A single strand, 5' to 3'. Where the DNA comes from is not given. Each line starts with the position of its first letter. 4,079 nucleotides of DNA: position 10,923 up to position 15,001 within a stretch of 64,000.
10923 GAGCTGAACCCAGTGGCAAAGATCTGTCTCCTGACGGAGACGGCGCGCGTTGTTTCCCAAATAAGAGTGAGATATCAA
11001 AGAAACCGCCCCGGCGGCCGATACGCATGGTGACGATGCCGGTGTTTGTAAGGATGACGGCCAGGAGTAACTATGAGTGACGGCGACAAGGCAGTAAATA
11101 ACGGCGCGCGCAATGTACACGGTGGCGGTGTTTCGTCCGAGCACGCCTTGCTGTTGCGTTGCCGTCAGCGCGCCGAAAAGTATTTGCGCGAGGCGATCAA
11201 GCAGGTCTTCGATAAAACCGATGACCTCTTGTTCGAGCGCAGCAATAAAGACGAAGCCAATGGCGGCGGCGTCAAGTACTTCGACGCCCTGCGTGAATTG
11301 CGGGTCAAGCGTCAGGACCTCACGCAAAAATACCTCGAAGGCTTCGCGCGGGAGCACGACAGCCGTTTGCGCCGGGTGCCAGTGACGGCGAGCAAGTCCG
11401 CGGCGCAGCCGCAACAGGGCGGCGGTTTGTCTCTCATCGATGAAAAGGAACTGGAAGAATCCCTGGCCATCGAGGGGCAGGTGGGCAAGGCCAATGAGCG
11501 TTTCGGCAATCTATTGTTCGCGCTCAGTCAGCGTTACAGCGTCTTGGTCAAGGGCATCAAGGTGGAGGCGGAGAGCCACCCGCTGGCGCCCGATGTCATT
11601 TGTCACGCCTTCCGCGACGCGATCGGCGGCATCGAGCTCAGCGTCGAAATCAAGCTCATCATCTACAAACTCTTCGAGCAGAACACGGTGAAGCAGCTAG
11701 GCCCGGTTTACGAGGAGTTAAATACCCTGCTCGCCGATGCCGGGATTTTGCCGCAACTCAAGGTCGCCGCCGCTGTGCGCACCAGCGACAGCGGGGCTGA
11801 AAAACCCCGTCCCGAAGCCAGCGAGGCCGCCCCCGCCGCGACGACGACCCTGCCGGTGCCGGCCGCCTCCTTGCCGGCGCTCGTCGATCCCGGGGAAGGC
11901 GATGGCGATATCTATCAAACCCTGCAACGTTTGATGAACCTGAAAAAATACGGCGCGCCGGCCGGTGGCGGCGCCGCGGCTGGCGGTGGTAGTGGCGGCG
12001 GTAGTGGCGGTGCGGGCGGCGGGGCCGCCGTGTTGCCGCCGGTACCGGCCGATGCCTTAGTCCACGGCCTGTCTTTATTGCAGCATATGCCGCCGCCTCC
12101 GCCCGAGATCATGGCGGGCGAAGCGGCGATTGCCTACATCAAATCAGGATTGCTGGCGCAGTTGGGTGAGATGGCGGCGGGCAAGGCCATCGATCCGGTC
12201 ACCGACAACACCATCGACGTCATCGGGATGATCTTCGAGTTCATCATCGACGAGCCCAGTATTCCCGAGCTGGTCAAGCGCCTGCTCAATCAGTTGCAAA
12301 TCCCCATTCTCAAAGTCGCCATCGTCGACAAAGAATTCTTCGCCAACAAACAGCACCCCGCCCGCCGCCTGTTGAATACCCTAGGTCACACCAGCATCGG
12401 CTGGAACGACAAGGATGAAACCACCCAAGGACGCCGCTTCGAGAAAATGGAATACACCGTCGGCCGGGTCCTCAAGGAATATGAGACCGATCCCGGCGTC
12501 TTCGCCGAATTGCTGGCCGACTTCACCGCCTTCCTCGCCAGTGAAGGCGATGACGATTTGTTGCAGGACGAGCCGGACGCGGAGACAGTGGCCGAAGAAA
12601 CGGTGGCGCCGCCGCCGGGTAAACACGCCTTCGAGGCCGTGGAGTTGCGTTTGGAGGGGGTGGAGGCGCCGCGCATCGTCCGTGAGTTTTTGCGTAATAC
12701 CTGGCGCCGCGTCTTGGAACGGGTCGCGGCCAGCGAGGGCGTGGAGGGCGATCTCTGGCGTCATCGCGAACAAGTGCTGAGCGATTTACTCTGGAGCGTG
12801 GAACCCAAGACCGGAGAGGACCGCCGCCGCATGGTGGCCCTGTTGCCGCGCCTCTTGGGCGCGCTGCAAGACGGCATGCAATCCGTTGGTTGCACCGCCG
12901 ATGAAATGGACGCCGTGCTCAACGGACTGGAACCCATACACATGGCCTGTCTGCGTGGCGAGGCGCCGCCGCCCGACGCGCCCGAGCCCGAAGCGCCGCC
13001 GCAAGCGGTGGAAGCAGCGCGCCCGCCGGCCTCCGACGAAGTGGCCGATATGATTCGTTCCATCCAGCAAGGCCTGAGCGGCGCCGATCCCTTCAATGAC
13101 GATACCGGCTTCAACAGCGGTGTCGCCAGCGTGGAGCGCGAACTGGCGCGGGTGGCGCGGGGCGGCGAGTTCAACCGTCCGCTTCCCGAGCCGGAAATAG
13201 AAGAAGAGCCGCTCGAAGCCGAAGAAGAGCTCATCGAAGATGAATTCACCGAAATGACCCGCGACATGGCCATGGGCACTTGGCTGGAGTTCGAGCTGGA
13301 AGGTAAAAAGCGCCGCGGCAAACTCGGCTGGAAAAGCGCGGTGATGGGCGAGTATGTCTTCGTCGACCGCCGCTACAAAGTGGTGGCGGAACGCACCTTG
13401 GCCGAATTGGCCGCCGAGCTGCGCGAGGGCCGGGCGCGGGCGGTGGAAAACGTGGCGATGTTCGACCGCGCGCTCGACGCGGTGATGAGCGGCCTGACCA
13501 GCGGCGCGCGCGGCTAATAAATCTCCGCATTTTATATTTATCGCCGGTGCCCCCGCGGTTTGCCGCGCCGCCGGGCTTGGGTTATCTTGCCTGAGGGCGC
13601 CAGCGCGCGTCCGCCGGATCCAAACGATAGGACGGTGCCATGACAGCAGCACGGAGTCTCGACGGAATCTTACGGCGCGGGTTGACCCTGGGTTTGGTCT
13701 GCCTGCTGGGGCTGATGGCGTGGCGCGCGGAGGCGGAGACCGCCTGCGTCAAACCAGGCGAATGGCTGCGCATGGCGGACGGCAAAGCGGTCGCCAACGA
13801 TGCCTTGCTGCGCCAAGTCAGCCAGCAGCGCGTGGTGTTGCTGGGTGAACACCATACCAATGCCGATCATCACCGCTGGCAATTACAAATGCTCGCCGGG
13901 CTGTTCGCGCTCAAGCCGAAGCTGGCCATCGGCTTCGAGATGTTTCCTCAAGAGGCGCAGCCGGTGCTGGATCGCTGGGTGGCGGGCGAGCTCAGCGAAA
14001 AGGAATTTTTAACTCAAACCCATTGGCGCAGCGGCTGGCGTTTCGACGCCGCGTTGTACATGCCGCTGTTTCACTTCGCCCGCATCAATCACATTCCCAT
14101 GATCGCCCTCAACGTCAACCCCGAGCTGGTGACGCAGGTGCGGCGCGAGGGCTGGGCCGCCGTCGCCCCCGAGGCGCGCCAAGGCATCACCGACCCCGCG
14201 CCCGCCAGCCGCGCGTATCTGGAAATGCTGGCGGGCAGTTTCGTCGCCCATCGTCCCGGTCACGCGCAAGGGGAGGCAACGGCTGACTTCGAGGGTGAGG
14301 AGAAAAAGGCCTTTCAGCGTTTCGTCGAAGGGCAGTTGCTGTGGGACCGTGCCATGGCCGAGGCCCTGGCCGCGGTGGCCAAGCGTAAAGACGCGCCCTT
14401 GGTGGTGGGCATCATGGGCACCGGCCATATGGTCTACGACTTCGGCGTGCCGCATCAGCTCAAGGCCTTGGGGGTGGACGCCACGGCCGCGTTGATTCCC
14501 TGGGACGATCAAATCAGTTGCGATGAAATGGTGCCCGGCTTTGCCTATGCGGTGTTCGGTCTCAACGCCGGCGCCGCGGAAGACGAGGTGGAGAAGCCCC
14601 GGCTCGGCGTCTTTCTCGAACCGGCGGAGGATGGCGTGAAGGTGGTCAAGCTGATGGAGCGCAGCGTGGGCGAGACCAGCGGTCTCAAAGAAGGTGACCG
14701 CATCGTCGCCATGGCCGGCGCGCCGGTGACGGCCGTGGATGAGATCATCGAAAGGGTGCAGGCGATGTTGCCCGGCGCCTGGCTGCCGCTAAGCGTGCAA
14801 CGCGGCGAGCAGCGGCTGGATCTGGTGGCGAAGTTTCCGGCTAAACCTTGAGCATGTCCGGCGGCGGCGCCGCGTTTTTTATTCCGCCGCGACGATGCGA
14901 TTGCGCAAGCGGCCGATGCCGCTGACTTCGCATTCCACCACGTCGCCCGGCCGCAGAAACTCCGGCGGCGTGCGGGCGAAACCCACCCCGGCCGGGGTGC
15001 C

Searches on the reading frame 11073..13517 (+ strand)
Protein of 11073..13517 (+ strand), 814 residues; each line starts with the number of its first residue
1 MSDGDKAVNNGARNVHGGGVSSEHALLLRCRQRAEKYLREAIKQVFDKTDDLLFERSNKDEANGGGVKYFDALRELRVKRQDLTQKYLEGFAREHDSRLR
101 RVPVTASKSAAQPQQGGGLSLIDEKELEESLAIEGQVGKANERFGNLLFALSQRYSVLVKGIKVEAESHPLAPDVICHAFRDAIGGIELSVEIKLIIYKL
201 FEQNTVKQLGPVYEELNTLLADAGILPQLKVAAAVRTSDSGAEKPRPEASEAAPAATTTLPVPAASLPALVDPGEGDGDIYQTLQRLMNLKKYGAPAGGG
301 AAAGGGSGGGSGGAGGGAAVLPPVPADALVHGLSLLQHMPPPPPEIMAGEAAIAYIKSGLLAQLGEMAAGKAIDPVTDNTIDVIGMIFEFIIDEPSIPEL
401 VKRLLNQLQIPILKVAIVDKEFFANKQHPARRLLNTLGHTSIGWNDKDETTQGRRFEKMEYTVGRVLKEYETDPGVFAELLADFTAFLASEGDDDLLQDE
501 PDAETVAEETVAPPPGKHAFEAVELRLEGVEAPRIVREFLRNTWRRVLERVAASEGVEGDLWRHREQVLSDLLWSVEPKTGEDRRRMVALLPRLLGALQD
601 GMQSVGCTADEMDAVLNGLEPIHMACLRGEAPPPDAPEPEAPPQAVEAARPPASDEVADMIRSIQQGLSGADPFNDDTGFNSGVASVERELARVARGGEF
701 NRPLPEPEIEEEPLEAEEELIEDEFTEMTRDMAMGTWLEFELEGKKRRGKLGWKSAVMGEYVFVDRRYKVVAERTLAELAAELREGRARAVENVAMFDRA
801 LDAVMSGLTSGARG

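Call 5: search_protein_families(library=pfam, proteins=[window:11073-13517:+])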
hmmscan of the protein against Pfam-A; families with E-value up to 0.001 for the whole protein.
window:11073-13517:+ (814 aa): 1 family
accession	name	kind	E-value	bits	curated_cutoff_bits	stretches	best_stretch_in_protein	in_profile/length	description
PF07793.16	DUF1631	-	8.5e-173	577.1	33.7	1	23-808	6-741/741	Protein of unknown function (DUF1631)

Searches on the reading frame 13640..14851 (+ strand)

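Call 5: search_protein_families(library=pfam, proteins=[window:13640-14851:+])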
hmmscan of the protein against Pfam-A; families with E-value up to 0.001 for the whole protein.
window:13640-14851:+ (403 aa): 4 families
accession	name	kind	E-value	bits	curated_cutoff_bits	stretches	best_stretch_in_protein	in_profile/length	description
PF04187.18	Cofac_haem_bdg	-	1.3e-63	215.3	27.7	1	56-274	1-213/213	Haem-binding uptake, Tiki superfamily, ChaN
PF13180.12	PDZ_2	-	2.3e-07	31.4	27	1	320-395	1-76/80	PDZ domain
PF17820.7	PDZ_6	-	0.00014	22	27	0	337-375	4-42/54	PDZ domain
PF00595.29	PDZ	-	0.00037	21.3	23.2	1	321-368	11-62/81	PDZ domain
